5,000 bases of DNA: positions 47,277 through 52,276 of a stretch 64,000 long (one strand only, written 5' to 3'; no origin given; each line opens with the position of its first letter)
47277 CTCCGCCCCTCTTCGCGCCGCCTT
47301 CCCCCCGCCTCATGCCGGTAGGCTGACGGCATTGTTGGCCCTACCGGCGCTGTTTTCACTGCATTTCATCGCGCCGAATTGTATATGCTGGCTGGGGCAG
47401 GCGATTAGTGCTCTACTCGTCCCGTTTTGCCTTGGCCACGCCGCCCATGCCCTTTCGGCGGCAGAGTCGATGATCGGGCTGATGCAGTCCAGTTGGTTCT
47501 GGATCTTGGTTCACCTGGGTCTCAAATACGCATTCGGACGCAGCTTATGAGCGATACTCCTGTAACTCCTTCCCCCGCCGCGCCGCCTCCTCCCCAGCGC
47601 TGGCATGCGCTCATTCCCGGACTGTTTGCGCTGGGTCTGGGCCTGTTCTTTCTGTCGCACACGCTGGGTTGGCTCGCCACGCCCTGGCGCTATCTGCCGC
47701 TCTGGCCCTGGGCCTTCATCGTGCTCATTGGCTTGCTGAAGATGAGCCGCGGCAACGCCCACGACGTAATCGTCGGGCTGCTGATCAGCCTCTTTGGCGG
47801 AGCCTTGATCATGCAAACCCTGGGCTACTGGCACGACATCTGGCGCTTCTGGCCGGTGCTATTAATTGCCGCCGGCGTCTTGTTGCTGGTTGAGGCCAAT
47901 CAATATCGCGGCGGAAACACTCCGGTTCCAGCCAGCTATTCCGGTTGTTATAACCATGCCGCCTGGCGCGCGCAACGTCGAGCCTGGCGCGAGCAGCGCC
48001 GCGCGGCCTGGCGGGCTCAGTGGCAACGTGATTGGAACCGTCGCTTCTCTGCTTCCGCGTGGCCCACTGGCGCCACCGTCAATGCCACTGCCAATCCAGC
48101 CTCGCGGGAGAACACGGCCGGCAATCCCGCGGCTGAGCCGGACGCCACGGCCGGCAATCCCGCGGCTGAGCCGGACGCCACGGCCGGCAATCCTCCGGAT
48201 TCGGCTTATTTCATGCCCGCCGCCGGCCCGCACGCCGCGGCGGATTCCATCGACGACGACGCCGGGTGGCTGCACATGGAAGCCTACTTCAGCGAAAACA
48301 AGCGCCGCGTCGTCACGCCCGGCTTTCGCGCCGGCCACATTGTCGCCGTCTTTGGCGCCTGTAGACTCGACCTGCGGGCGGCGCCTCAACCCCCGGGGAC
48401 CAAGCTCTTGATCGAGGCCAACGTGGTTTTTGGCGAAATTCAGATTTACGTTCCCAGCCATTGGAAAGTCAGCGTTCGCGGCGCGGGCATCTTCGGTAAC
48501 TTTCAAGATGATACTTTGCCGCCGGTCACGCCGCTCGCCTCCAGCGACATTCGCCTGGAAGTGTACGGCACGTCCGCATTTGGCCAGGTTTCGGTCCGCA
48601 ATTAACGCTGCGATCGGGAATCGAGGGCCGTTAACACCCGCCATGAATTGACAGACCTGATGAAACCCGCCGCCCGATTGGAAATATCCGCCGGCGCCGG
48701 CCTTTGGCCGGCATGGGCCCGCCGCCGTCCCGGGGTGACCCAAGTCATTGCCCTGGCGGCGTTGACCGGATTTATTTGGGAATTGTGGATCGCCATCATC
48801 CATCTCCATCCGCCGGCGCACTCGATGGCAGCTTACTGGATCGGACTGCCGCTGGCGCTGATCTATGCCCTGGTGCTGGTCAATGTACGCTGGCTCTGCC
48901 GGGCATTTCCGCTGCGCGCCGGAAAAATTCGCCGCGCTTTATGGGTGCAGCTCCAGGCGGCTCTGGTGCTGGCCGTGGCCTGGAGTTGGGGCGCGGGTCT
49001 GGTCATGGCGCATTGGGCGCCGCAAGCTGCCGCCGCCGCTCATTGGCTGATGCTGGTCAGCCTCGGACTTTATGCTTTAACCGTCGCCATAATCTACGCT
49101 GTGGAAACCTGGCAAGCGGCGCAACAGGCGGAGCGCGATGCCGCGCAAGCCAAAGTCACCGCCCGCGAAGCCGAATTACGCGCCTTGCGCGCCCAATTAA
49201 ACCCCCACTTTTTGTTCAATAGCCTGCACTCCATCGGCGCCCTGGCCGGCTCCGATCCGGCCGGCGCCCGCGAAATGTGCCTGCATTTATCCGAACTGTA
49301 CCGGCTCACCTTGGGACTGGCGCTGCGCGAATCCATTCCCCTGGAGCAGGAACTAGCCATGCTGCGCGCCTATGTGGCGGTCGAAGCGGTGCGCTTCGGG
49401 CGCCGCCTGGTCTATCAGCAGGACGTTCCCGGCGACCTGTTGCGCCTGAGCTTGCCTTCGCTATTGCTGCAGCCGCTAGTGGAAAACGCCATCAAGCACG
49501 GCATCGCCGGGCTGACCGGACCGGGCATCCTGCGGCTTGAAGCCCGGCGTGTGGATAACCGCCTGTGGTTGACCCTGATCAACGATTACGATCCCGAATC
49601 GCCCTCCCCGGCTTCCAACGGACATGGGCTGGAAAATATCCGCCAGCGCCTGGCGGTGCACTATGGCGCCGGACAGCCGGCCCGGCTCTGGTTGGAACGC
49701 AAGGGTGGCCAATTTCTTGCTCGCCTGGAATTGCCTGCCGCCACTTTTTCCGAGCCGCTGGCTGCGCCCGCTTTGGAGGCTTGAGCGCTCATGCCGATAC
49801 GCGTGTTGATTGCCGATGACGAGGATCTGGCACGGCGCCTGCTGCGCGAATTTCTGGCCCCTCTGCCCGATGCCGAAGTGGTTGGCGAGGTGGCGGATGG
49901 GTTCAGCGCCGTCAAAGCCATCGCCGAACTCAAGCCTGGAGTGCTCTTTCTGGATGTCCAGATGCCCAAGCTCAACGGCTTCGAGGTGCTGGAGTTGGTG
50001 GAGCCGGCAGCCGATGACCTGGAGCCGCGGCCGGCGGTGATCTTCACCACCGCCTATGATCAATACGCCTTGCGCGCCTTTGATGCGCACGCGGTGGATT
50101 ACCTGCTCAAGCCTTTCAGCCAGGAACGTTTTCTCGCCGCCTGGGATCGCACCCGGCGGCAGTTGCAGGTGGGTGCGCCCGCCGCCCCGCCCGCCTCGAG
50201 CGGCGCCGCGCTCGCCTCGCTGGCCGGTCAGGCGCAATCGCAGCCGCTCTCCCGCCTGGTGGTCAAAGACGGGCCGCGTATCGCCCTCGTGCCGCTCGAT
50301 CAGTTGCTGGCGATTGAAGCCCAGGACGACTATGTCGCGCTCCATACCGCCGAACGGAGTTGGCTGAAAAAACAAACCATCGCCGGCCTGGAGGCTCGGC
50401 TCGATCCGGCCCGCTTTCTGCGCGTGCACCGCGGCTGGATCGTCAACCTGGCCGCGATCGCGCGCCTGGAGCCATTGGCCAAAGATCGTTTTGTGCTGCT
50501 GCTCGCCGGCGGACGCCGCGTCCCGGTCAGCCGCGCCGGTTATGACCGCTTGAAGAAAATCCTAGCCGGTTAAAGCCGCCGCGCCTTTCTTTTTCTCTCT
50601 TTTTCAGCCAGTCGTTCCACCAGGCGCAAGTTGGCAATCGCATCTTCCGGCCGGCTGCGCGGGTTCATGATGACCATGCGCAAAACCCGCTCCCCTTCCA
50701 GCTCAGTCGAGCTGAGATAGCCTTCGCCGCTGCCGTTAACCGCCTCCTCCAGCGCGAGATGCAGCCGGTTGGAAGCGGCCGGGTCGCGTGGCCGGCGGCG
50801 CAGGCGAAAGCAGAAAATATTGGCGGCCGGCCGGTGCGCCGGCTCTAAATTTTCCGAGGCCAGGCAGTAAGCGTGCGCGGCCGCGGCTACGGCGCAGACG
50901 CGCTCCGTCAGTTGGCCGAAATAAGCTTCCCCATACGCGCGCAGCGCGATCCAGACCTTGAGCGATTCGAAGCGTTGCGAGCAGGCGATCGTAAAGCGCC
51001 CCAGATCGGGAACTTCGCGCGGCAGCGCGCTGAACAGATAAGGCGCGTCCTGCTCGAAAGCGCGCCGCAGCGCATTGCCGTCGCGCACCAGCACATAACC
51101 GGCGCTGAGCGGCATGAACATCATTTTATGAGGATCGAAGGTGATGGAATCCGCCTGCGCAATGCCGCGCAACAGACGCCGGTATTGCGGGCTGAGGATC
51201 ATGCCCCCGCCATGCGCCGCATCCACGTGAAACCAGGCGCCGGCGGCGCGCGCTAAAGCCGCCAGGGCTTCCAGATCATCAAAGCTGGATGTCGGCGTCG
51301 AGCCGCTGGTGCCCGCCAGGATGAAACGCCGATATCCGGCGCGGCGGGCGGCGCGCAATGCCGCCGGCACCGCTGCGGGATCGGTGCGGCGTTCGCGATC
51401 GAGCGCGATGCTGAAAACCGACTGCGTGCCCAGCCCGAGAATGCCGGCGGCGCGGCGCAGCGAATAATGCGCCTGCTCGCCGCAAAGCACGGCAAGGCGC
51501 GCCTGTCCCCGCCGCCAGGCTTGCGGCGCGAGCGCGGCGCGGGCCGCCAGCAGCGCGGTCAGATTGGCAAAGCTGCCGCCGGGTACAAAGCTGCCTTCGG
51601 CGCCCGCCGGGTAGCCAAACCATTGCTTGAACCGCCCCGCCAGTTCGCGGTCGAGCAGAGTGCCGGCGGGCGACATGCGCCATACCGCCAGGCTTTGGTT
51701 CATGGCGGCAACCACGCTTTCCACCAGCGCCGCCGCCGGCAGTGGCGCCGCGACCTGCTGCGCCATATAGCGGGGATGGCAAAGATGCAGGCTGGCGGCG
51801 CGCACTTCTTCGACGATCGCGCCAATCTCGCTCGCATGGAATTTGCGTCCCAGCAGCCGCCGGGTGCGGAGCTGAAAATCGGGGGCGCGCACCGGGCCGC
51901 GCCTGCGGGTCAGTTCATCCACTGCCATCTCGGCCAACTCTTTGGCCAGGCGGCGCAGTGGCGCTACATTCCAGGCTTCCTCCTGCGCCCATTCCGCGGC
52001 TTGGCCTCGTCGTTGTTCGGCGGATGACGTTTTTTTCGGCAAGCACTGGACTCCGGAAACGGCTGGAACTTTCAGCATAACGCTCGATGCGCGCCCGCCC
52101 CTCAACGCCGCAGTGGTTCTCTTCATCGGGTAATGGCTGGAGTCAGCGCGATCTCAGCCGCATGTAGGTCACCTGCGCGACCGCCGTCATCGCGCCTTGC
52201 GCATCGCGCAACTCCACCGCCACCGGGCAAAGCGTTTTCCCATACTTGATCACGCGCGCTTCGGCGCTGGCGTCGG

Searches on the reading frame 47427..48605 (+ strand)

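Call 86: search_protein_families(library=pfam, proteins=[window:47427-48605:+], max_evalue=0.00001)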
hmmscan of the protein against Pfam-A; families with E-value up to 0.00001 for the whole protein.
window:47427-48605:+ (392 aa): 2 families
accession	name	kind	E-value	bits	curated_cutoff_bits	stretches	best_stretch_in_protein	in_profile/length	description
PF18917.5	LiaI-LiaF-like_TM1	-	3.2e-07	30.8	27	1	115-154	2-42/42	LiaI-LiaF-like transmembrane region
PF22570.1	LiaF-TM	-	2e-06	29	27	0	65-158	3-95/98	LiaF transmembrane domain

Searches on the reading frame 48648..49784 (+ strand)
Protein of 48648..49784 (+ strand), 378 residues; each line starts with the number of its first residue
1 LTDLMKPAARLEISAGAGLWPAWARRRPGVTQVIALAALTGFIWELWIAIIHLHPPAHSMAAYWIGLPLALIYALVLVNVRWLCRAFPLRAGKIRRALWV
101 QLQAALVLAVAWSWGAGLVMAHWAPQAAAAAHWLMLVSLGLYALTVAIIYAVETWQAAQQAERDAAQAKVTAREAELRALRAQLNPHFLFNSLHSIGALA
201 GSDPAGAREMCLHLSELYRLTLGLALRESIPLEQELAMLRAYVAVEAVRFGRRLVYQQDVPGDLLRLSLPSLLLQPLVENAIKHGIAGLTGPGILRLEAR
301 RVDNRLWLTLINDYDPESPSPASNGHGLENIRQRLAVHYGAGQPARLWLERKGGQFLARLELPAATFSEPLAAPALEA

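Call 86: search_protein_families(library=pfam, proteins=[window:48648-49784:+], max_evalue=0.00001)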
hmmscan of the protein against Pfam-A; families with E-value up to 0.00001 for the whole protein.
window:48648-49784:+ (378 aa): 1 family
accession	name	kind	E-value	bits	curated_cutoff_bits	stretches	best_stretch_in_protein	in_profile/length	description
PF06580.19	His_kinase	-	2.8e-23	82.4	25.2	1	175-254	1-81/81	Histidine kinase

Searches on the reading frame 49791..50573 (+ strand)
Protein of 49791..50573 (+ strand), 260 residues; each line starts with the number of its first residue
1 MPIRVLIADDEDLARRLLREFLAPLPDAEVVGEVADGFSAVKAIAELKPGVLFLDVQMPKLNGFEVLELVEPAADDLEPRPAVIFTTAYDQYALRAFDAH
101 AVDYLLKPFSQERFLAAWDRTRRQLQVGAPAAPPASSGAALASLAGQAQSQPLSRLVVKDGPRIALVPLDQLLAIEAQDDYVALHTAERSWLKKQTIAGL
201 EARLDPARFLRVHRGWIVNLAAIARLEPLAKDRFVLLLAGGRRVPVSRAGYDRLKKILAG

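Call 87: search_protein_families(library=pfam, proteins=[window:49791-50573:+], max_evalue=0.00001)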
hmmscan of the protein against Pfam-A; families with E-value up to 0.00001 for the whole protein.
window:49791-50573:+ (260 aa): 2 families
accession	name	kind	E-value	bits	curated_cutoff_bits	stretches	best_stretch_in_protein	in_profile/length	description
PF00072.30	Response_reg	-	1.2e-22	80.6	30.2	1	5-117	1-109/111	Response regulator receiver domain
PF04397.21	LytTR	-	4.5e-22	78.6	22.6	1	163-258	2-97/98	LytTr DNA-binding domain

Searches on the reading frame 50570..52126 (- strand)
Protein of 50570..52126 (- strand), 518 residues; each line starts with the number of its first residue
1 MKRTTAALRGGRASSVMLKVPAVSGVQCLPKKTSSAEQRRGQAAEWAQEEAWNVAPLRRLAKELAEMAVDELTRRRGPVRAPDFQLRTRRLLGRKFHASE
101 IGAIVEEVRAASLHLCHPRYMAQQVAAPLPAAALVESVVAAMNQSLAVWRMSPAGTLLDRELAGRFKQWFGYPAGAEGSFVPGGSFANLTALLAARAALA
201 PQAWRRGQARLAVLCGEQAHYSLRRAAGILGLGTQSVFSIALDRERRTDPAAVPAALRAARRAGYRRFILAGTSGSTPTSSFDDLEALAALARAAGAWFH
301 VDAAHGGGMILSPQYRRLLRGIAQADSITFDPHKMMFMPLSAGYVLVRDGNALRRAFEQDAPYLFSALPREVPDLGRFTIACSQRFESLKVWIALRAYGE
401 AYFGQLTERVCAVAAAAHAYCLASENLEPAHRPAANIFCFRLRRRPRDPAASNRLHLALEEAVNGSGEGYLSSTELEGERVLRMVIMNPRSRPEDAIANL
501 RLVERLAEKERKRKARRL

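Call 87: search_protein_families(library=pfam, proteins=[window:50570-52126:-], max_evalue=0.00001)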
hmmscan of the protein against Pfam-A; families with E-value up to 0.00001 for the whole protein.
window:50570-52126:- (518 aa): 1 family
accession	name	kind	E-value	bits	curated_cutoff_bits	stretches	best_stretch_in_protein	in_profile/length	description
PF00282.25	Pyridoxal_deC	-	4.3e-56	190.7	27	1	118-443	40-375/375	Pyridoxal-dependent decarboxylase conserved domain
